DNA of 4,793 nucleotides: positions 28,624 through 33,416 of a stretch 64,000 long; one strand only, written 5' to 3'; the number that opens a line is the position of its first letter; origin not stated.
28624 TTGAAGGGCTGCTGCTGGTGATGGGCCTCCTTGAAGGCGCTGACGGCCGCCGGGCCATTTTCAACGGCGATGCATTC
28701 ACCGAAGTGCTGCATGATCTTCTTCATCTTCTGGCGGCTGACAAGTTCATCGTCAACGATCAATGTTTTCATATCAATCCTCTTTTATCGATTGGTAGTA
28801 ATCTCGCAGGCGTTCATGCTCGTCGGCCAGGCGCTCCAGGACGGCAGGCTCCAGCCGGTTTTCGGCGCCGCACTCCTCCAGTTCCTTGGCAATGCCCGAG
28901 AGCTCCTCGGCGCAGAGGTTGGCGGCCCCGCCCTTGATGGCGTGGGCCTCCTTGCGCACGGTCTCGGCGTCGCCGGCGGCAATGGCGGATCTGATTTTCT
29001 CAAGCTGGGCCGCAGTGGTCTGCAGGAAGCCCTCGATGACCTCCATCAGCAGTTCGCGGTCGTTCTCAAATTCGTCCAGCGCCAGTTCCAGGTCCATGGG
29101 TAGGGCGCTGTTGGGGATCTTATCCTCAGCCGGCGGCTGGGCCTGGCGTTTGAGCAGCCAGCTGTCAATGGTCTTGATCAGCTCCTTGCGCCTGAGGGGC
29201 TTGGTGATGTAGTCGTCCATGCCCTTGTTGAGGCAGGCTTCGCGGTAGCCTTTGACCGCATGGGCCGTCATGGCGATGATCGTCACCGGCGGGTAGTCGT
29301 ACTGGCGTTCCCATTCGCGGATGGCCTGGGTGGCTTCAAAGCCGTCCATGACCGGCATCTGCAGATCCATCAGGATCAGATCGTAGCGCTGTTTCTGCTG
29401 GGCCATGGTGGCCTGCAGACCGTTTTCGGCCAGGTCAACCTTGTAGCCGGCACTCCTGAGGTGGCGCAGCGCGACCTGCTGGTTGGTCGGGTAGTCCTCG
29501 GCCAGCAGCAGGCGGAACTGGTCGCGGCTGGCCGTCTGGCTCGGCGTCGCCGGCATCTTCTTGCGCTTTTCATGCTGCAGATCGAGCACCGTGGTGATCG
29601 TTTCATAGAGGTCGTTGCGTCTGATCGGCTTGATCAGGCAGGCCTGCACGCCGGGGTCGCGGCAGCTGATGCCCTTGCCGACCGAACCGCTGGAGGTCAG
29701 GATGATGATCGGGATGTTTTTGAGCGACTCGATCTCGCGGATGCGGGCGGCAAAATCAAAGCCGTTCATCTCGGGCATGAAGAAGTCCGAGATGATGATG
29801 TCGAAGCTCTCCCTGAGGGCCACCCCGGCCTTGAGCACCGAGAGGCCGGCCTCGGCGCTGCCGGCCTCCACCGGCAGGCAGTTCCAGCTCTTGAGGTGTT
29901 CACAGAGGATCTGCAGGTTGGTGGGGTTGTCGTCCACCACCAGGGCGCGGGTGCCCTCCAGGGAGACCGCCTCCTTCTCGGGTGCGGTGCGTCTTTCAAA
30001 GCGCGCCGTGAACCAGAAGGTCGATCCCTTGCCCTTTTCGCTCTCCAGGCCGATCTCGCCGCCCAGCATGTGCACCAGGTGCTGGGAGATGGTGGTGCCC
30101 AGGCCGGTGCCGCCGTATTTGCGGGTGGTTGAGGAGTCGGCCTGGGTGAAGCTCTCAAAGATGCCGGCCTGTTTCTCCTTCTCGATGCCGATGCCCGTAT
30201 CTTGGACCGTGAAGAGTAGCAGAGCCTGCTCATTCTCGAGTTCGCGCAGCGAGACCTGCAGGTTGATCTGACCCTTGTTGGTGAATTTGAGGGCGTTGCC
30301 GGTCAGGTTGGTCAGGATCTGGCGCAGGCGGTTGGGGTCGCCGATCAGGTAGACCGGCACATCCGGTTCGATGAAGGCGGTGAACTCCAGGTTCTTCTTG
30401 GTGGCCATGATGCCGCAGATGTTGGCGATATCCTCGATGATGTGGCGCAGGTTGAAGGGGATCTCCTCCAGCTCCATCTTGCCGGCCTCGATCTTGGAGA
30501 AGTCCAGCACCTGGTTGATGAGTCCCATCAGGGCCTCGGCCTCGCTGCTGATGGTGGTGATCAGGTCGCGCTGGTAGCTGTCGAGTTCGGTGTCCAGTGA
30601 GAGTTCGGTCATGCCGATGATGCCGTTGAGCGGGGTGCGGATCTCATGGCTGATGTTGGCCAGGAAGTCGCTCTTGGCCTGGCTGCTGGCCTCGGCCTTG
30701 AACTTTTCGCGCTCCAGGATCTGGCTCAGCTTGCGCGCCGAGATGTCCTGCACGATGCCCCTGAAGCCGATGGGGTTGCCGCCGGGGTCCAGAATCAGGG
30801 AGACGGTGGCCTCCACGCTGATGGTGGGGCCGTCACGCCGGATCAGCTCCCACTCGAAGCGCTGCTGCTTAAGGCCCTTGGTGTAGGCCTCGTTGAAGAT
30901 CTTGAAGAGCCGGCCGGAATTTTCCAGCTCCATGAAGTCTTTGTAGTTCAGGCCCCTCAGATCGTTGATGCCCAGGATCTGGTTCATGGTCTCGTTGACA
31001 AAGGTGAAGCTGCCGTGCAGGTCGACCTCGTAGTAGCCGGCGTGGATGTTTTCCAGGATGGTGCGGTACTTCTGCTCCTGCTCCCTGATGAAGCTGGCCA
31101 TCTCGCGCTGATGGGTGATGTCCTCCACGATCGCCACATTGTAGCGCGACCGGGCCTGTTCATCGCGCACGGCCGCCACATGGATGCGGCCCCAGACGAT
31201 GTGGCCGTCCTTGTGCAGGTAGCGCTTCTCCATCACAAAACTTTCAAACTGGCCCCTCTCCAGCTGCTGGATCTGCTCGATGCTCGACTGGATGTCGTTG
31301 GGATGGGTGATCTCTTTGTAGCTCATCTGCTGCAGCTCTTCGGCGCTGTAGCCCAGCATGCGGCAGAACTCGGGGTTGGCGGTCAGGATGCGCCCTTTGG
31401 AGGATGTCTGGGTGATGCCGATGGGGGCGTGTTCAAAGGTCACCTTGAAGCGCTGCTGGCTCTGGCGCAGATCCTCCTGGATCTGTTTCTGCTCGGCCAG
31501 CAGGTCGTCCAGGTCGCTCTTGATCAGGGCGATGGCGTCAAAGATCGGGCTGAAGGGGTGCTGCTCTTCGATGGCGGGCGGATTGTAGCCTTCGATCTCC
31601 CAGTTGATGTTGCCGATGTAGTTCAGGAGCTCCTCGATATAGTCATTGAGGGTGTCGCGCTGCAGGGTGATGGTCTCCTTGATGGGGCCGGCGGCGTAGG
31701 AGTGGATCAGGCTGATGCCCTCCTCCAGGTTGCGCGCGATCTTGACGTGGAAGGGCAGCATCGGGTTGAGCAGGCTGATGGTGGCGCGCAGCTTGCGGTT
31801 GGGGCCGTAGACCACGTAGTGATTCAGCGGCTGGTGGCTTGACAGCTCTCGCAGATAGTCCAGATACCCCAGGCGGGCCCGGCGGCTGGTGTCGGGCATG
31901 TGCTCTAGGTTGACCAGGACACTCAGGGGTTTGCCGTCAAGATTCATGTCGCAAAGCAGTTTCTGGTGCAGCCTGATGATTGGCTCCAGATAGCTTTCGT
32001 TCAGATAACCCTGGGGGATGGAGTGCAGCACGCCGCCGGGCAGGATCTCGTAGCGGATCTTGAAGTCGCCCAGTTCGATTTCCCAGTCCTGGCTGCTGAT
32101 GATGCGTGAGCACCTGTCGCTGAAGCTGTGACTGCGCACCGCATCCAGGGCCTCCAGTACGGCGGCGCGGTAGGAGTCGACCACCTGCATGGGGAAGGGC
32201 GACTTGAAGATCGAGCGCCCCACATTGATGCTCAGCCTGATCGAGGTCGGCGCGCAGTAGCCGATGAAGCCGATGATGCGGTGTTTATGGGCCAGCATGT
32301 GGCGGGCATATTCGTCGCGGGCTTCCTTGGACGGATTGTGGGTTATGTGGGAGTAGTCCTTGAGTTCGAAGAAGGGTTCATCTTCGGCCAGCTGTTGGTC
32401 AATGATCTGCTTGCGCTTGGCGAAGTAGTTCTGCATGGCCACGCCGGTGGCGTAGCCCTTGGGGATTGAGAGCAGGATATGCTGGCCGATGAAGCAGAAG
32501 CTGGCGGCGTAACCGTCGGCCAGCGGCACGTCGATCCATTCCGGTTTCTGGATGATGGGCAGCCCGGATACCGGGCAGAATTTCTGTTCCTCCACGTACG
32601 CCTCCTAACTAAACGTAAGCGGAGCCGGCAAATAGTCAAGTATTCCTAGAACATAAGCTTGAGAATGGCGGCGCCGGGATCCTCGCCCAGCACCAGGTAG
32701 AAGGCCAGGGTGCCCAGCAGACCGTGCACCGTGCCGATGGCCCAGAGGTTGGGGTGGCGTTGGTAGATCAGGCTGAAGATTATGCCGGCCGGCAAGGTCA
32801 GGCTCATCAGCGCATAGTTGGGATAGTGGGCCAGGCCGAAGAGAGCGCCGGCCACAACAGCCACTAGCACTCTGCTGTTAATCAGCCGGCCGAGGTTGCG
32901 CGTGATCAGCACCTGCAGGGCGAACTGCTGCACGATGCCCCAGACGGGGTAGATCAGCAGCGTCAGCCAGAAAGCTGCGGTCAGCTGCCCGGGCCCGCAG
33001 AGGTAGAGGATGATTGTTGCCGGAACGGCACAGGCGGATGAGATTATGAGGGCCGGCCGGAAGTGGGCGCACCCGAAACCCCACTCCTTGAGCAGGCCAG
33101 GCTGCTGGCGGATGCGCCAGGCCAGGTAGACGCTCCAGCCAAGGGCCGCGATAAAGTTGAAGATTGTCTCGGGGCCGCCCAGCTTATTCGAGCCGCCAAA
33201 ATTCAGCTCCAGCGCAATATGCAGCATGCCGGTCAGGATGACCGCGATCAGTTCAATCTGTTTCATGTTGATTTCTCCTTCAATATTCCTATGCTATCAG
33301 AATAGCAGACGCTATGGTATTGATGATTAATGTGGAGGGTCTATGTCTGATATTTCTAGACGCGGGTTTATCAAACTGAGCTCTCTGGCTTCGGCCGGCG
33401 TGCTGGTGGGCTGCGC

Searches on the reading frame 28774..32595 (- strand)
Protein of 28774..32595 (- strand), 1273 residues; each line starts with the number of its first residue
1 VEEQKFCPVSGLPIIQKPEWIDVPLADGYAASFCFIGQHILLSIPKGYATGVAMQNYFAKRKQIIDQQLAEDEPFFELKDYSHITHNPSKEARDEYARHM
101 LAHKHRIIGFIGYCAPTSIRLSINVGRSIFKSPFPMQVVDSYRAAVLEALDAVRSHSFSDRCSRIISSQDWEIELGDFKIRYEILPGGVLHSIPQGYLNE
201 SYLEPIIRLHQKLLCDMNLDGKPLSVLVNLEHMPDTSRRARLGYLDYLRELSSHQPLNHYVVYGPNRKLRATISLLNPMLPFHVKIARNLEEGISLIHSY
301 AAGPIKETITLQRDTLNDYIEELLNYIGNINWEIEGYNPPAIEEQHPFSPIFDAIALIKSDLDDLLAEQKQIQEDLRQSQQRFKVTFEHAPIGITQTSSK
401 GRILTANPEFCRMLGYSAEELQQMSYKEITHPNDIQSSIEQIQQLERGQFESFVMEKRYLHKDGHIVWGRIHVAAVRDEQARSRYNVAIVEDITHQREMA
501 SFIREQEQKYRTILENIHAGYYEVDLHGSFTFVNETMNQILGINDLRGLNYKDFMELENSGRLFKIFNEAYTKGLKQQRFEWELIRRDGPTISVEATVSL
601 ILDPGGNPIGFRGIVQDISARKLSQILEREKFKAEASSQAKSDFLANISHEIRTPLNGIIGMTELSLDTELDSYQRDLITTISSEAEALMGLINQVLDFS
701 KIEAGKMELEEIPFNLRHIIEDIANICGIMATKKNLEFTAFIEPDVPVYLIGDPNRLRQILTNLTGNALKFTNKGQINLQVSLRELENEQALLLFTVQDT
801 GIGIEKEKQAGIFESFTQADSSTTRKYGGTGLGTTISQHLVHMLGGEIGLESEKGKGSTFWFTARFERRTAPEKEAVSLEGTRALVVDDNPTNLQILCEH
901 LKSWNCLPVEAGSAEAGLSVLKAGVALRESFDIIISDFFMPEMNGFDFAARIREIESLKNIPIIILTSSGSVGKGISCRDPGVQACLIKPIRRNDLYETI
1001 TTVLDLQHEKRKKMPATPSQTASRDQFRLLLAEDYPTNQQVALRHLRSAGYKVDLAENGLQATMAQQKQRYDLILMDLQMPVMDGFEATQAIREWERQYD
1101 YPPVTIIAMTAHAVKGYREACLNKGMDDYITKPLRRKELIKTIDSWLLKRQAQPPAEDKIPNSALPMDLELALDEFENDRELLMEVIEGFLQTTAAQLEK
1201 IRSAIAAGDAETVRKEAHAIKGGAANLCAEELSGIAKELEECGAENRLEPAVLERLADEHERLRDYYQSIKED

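Call 31: search_protein_families(library=pfam, proteins=[window:28774-32595:-], max_evalue=0.00001)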
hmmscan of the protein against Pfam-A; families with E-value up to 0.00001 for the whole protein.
window:28774-32595:- (1273 aa): 9 families
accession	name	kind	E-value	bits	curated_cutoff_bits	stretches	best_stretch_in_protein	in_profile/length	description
PF00072.30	Response_reg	-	7.5e-46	155.3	30.2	2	1030-1143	2-110/111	Response regulator receiver domain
PF02518.31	HATPase_c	-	1.5e-26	93.4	26.4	1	752-866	1-109/111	Histidine kinase-, DNA gyrase B-, and HSP90-like ATPase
PF13426.13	PAS_9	-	1.5e-26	93.1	27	2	393-494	3-102/103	PAS domain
PF00989.32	PAS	-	1.1e-25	90.3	22.6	2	509-618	2-113/113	PAS fold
PF08447.18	PAS_3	-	6.1e-21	74.9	25.6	1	404-487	2-86/89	PAS fold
PF00512.31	HisKA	-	2.2e-20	72.9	26.9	1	640-705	1-66/66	His Kinase A (phospho-acceptor) domain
PF08448.16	PAS_4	-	1.6e-14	54.5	23.1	1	387-497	1-109/110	PAS fold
PF13188.13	PAS_8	-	4.3e-14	52.3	21.8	1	381-422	1-42/65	PAS domain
PF01627.28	Hpt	-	1.3e-13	51.5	24.6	1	1185-1265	1-83/84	Hpt domain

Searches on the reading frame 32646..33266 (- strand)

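Call 96: search_protein_families(library=pfam, proteins=[window:32646-33266:-], max_evalue=0.00001)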
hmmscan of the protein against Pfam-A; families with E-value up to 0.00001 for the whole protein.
window:32646-33266:- (206 aa): 1 family
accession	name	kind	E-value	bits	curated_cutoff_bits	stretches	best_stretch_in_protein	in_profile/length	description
PF02517.21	Rce1-like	-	3.3e-09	37.3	22.4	1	98-184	4-90/93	Type II CAAX prenyl endopeptidase Rce1-like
